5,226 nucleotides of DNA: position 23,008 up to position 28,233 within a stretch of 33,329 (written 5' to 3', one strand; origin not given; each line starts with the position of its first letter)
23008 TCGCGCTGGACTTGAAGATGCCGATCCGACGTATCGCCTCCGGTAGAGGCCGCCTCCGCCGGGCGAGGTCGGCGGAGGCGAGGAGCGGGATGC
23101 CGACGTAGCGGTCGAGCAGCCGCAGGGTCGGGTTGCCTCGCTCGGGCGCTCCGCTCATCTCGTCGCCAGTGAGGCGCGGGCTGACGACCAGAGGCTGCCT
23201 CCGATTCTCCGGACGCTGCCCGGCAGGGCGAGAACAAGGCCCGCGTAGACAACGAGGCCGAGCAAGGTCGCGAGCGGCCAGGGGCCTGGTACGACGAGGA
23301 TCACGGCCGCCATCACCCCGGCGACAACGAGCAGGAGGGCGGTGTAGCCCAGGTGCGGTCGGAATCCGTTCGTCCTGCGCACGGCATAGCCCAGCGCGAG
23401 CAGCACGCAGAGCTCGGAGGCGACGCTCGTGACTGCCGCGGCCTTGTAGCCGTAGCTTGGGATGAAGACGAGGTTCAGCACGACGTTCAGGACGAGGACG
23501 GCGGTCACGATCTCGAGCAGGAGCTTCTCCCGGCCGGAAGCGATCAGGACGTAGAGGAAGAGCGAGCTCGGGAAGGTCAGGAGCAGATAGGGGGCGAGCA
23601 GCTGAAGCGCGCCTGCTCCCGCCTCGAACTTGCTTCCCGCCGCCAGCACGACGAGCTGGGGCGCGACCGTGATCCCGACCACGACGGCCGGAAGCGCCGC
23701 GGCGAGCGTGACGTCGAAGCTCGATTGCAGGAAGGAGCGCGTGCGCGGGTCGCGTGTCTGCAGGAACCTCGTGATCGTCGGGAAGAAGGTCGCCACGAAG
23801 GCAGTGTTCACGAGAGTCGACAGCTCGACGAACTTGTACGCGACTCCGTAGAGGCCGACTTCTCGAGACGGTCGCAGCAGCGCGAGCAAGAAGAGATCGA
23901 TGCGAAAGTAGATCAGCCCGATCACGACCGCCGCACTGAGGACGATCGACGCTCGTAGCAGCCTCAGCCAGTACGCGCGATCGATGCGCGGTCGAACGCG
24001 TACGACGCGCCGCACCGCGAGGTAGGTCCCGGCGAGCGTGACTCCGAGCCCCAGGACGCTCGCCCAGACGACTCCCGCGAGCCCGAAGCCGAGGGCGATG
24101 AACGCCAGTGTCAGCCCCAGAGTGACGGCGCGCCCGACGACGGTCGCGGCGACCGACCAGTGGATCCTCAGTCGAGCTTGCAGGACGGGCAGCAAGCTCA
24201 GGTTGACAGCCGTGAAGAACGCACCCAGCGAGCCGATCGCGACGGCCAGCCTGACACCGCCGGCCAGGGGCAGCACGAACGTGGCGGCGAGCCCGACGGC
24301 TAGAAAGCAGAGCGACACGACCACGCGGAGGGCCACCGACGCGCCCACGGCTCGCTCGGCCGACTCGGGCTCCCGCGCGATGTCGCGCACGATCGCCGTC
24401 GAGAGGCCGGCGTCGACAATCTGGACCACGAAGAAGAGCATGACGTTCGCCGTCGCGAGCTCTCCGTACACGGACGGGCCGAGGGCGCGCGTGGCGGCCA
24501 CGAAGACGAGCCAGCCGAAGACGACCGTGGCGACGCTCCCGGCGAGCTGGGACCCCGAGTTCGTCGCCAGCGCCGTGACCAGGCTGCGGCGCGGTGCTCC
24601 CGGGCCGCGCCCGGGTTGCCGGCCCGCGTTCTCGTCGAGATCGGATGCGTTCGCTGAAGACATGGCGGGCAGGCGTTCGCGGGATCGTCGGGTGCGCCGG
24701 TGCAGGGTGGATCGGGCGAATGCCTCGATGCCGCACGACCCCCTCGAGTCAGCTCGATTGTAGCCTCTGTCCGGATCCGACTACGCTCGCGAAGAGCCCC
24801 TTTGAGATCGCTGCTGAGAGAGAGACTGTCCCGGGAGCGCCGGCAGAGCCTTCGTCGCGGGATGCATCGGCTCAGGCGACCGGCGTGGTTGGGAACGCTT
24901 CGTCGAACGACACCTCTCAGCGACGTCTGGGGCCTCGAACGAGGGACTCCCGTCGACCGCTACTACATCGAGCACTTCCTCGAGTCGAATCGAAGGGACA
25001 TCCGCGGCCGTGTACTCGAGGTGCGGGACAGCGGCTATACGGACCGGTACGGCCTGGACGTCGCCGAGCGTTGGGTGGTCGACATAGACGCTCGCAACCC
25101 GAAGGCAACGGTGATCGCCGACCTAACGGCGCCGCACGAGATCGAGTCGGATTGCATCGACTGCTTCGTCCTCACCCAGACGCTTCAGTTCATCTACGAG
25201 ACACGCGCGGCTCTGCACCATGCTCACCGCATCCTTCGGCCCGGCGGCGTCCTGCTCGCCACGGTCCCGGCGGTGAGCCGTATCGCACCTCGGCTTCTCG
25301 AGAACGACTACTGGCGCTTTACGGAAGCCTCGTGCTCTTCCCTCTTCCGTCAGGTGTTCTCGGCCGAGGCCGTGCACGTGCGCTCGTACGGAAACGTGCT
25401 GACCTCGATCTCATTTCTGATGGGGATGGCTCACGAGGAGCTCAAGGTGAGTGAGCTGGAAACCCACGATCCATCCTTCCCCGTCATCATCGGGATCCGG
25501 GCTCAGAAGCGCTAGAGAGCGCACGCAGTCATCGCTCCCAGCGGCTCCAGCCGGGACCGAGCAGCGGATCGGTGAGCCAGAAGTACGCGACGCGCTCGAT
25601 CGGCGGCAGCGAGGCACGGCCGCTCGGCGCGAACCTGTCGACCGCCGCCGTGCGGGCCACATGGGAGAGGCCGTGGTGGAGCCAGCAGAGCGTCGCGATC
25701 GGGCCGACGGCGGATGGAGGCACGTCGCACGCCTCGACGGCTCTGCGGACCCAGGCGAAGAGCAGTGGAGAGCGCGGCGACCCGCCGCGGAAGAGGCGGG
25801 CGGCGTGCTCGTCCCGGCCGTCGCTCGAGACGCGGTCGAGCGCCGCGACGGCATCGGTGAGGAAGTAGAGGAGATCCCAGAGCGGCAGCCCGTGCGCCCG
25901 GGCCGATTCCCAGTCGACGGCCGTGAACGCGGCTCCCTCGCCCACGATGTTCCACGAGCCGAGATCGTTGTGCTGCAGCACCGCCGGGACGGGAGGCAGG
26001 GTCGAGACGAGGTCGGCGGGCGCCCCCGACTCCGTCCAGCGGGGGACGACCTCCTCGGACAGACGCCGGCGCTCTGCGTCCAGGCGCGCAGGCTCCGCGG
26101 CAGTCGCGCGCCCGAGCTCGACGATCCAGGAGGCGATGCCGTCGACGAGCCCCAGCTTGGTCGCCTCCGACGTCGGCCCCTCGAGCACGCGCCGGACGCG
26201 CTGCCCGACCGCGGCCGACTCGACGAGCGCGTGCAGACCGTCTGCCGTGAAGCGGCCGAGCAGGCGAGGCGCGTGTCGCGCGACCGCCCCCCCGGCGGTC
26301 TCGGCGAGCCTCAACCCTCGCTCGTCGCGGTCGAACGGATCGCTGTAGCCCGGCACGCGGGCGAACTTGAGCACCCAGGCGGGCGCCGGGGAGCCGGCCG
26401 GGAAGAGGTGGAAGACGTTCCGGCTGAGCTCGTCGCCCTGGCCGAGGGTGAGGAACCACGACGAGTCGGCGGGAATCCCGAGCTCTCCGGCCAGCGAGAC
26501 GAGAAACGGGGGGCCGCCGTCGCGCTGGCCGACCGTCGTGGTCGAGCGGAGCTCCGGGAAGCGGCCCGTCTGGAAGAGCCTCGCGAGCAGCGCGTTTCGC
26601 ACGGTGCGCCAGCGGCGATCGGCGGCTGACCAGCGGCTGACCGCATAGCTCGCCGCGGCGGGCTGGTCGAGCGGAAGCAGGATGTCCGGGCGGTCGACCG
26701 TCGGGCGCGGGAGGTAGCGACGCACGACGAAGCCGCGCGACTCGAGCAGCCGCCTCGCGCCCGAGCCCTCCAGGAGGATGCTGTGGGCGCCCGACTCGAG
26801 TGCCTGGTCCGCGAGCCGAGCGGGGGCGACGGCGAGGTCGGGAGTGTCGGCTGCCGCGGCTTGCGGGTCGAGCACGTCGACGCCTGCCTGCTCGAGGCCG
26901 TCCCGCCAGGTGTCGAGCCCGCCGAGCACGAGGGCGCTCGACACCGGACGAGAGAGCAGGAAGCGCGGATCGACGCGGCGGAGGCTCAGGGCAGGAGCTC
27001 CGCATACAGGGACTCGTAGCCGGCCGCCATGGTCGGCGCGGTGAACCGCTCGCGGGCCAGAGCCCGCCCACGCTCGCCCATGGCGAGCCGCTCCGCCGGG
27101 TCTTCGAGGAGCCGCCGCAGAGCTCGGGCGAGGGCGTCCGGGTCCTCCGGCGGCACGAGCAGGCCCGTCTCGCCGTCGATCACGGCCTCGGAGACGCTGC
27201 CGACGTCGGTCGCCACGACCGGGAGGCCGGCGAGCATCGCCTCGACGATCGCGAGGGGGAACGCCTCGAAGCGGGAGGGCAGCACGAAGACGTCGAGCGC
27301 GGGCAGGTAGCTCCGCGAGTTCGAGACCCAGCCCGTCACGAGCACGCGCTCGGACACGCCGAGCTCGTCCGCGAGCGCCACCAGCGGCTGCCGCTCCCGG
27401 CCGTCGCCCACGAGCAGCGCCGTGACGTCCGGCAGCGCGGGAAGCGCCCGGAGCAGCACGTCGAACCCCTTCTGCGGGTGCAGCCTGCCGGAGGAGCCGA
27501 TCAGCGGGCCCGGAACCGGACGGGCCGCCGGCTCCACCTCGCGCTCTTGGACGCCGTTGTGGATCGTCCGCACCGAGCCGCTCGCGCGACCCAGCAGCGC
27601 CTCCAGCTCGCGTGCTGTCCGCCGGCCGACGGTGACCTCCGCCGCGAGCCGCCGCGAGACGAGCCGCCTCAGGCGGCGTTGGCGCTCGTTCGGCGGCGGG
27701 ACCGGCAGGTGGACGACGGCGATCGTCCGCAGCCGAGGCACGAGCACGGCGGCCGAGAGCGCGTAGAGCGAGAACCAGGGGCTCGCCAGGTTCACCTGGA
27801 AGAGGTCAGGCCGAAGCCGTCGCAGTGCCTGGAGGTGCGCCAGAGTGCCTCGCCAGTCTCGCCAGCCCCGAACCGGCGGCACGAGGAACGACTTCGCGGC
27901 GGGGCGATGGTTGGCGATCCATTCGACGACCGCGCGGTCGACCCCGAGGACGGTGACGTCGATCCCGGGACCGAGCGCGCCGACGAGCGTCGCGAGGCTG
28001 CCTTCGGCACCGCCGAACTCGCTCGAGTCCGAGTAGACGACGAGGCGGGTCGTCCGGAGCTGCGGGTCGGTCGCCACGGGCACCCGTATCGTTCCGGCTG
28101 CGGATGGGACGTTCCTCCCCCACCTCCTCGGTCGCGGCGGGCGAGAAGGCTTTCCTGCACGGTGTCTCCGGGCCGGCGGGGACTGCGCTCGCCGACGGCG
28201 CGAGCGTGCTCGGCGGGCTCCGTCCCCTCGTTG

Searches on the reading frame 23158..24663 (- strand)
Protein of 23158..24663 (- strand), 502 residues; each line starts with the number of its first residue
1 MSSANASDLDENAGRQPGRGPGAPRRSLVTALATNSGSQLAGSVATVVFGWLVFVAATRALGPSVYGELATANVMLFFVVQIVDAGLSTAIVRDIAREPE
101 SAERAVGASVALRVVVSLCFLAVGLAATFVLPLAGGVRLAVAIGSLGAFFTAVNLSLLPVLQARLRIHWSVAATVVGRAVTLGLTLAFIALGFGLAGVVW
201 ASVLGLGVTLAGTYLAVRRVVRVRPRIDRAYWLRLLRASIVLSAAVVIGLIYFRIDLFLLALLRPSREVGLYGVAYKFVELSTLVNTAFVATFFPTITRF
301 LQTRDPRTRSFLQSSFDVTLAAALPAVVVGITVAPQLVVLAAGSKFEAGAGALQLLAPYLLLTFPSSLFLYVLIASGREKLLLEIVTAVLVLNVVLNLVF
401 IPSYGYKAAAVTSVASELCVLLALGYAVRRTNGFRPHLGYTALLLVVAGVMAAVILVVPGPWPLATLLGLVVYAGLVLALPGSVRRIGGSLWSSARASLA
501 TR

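Call 30: search_protein_families(library=pfam, max_evalue=0.001, proteins=[window:23158-24663:-])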
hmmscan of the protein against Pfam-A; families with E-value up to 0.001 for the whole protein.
window:23158-24663:- (502 aa): 3 families
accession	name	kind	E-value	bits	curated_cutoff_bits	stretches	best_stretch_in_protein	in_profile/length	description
PF01943.22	Polysacc_synt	-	1.6e-18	67.6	28.2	1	34-300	3-273/274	Polysaccharide biosynthesis protein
PF13440.11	Polysacc_synt_3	-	3.9e-17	62.8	23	1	58-347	3-289/293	Polysaccharide biosynthesis protein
PF03023.19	MurJ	-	0.00037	19.7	27.4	1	274-377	16-125/451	Lipid II flippase MurJ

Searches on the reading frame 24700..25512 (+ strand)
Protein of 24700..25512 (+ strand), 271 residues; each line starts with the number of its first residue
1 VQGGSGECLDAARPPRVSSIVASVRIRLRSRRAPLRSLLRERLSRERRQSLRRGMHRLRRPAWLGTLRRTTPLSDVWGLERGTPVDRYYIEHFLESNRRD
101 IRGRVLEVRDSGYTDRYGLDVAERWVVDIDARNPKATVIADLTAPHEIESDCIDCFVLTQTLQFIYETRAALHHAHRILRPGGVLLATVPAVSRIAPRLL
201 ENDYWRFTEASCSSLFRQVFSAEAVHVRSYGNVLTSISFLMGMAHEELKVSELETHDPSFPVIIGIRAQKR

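Call 32: search_protein_families(library=pfam, max_evalue=0.001, proteins=[window:24700-25512:+])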
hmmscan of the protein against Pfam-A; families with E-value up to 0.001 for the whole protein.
window:24700-25512:+ (271 aa): 2 families
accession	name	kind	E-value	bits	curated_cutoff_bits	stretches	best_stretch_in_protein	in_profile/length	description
PF08241.18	Methyltransf_11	-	8.4e-07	30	21.2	1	114-186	19-94/95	Methyltransferase domain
PF13489.12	Methyltransf_23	-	1.7e-05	25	27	1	127-217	50-146/164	Methyltransferase domain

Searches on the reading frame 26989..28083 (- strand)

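Call 32: search_protein_families(library=pfam, max_evalue=0.001, proteins=[window:26989-28083:-])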
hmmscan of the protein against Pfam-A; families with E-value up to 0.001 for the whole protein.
window:26989-28083:- (365 aa): 5 families
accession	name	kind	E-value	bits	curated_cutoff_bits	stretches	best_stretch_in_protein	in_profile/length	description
PF00534.26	Glycos_transf_1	-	8.7e-42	143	26.4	1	182-340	5-170/172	Glycosyl transferases group 1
PF13692.12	Glyco_trans_1_4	-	6.9e-41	140.3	27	1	193-328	2-142/142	Glycosyl transferases group 1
PF13439.12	Glyco_transf_4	-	6.4e-12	46.3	28.5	1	24-179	2-167/170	Glycosyltransferase Family 4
PF13524.12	Glyco_trans_1_2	-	2.2e-07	31.4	25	1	272-349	60-135/144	Glycosyl transferase-like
PF20706.3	GT4-conflict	-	4.5e-07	29.6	26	1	134-346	135-375/385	Family 4 Glycosyltransferase in conflict systems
